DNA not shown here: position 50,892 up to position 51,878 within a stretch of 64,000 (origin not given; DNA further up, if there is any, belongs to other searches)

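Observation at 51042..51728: Secreted protein built from T-C dipeptides at 4-residue periodicity, embedded among the FemAB-like genes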

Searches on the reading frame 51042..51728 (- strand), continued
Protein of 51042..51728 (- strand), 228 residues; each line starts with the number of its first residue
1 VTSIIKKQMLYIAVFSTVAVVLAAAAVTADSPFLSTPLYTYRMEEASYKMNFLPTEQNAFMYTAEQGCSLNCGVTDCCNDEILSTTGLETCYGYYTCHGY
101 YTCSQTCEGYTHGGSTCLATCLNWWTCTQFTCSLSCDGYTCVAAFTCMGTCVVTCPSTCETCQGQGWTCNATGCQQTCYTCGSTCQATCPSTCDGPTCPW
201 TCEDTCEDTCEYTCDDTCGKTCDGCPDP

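Call 25: find_encoding_contigs(protein=P0064, flank=10000, max_places=2)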
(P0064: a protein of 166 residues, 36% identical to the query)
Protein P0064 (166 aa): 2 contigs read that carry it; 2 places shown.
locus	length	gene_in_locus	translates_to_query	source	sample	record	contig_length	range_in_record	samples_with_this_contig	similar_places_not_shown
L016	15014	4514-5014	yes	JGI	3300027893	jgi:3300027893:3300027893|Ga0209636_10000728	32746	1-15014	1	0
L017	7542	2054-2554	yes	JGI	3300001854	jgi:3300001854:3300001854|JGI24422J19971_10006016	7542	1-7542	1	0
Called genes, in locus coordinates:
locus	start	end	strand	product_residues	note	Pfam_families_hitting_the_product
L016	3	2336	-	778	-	?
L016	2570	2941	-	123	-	PF01155:HypA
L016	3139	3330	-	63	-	PF00313:CSD, PF08206:OB_RNB (faint)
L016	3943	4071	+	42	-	-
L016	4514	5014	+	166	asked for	-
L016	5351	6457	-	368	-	-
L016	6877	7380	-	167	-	PF14196:ATC_hydrolase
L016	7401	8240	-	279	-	PF01135:PCMT, PF01209:Ubie_methyltran, PF02353:CMAS, PF05175:MTS, PF06325:PrmA, PF13489:Methyltransf_23, PF13679:Methyltransf_32, PF08241:Methyltransf_11, +9 more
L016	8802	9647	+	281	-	PF02585:PIG-L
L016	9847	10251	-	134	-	-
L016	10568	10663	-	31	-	-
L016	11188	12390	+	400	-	PF01609:DDE_Tnp_1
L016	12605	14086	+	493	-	-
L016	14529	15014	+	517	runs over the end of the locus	-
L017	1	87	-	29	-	?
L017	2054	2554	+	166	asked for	-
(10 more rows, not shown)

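Call 32: predict_structure(alignment_id=A1)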
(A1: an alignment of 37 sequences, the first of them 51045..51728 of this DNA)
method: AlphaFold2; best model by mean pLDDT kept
length: 228 residues; sequences in the alignment: 37
mean_pLDDT: 49.4   pTM: 0.20
mean pLDDT of the five models: 49.4, 48.1, 44.9, 41.0, 38.6
residues with pLDDT >= 90: 0; 70-90: 29; 50-70: 52; < 50: 147
segments of 3 or more residues with pLDDT < 50: 35-37, 39-41, 45-47, 61-116, 141-203, 218-223, 225-228
pLDDT, mean of each block of 10 residues (from residue 1): 75 87 74 51 49 49 43 43 35 31 33 49 64 67 42 40 39 36 36 43 50 49 48
secondary structure, 60 per line:
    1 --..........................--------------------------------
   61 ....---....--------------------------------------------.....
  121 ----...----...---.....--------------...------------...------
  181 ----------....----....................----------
elements in order: H3-28 E61-64 E68-71 E116-120 E125-127 E132-134 E138-142 H191-194 H199-218

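Call 46: search_solved_structures(query=A1, max_evalue=1)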
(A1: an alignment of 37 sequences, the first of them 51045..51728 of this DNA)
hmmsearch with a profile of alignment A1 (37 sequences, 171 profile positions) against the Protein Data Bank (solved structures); distinct sequences matched with E-value up to 1: 0.

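Call 48: search_protein_families(library=pfam, proteins=[L009:1524-1814:-, L009:7098-8315:-, L009:4621-6273:-, L009:2857-3405:+, L009:8770-9492:-, L009:9506-10144:-, L011:8687-9781:-, L016:5351-6457:-], max_evalue=0.1)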
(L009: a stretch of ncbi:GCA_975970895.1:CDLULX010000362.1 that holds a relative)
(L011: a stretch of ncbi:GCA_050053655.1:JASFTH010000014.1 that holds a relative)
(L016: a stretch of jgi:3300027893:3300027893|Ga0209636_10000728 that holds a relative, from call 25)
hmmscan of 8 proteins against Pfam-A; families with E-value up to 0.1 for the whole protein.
L009:1524-1814:- (96 aa): 2 families
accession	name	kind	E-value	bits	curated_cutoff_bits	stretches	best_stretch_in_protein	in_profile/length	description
PF05402.18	PqqD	-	3.7e-08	34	23.4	1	37-90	14-67/67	Coenzyme PQQ synthesis protein D (PqqD)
PF01717.24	Meth_synt_2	-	0.036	13.8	21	1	43-94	50-101/324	Cobalamin-independent synthase, Catalytic domain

L009:7098-8315:- (405 aa): 2 families
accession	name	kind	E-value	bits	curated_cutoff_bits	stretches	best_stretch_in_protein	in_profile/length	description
PF04055.27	Radical_SAM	-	2.7e-14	54.1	29.5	1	36-198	1-163/166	Radical SAM superfamily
PF06812.17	ImpA_N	-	0.029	14.9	26.9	1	311-351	36-76/119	ImpA, N-terminal, type VI secretion system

L009:4621-6273:- (550 aa): 1 family
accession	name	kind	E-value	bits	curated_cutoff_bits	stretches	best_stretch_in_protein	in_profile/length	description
PF06526.17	DUF1107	-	0.039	14.3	25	0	62-85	19-42/63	Protein of unknown function (DUF1107)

L009:2857-3405:+ (182 aa): 1 family
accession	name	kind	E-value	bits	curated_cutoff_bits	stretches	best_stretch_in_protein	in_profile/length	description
PF09678.15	Caa3_CtaG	-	0.0078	16.1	27.7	1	27-114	103-192/237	Cytochrome c oxidase caa3 assembly factor (Caa3_CtaG)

L009:8770-9492:- (240 aa): 0 families

L009:9506-10144:- (212 aa): 1 family
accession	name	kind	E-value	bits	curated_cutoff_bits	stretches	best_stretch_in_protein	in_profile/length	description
PF01420.25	Methylase_S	-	6e-05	23.7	22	1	71-191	35-149/168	Type I restriction modification DNA specificity domain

L011:8687-9781:- (364 aa): 2 families
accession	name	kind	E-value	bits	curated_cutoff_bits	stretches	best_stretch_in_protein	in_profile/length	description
PF13730.12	HTH_36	-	0.015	15.6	25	1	6-54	2-55/55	Helix-turn-helix domain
PF09566.16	RE_SacI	-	0.058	13.7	19.3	0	105-150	42-87/276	SacI restriction endonuclease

L016:5351-6457:- (368 aa): 1 family
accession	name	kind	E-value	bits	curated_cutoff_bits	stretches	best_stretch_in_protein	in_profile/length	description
PF12802.13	MarR_2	-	0.028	15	27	0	5-30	1-27/61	MarR family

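Call 67: predict_structure(alignment_id=A3)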
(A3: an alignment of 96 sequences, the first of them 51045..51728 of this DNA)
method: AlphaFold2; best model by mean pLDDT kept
length: 228 residues; sequences in the alignment: 96
mean_pLDDT: 47.3   pTM: 0.20
mean pLDDT of the five models: 47.3, 47.1, 46.0, 44.0, 43.4
residues with pLDDT >= 90: 0; 70-90: 23; 50-70: 45; < 50: 160
segments of 3 or more residues with pLDDT < 50: 58-70, 72-199, 209-214, 217-223, 225-228
pLDDT, mean of each block of 10 residues (from residue 1): 75 81 68 53 61 55 45 46 39 35 36 37 37 36 31 36 42 46 41 46 50 46 46
secondary structure, 60 per line:
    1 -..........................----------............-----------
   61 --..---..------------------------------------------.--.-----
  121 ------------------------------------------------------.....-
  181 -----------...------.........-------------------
elements in order: H2-27 H38-49 H175-179 H201-209
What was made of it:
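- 51642..51728 (-): Signal-peptide-like N-terminus (aa 1-29): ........, a hydrophobic stretch of about 19 residues, then V-T-A, with the predicted cleavage before DS. AlphaFold2 models a helix at residues 2-27 (calls 32, 67).
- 51045..51527 (-): Acidic Thr-Cys-x-x repeat region (aa 68-228): 34 Cys, 27 TC dipeptides. It includes the more conserved block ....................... AlphaFold2 pLDDT is below 50 here (calls 32, 67).
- On Disulfide-braced beta-solenoid (insect antifreeze type): AlphaFold2 pLDDT is 49 and 47 with no repeat fold (calls 32, 67).
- Closest known: Tenebrio-type insect antifreeze beta-solenoid. Different: AlphaFold2 predicts no solenoid (calls 32, 67).
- AlphaFold2 pLDDT is 49 and 47 (calls 32, 67). 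AlphaFold2 finds no fold in two runs (calls 32, 67), although it usually models solenoids and small disulfide folds well.
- Tried and rejected: Two AlphaFold2 runs gave pLDDT 49 and 47 (calls 32, 67).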

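Call 71: find_encoding_contigs(protein=P0067, flank=3000, max_places=2)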
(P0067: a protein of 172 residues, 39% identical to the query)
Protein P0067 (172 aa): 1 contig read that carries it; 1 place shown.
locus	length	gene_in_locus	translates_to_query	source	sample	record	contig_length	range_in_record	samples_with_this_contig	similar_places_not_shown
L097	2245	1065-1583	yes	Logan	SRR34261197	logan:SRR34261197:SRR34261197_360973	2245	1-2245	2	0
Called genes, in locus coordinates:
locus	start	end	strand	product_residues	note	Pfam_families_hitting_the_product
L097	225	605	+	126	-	-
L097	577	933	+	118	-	-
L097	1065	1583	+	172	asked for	PF27846:tSAM_targ_Cxxx_rpt (weak)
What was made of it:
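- On CXXX-repeat radical-SAM target (TIGR04114 / PF27846): PF27846 is only 'weak' for P0067 (call 71).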

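Call 76: search_protein_families(library=phrogs, proteins=[window:51042-51728:-, P0024, P0036], max_evalue=0.01)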
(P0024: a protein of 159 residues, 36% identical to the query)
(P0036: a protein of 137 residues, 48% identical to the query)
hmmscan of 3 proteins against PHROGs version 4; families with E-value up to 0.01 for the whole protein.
window:51042-51728:- (228 aa): 0 families

P0024 (159 aa): 0 families

P0036 (137 aa): 0 families

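Call 77: search_protein_families(library=padloc, proteins=[window:51042-51728:-, P0024, P0036], max_evalue=0.01)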
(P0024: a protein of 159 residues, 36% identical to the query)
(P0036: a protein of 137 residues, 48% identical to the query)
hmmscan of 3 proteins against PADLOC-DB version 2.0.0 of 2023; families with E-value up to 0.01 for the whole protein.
window:51042-51728:- (228 aa): 0 families

P0024 (159 aa): 0 families

P0036 (137 aa): 0 families
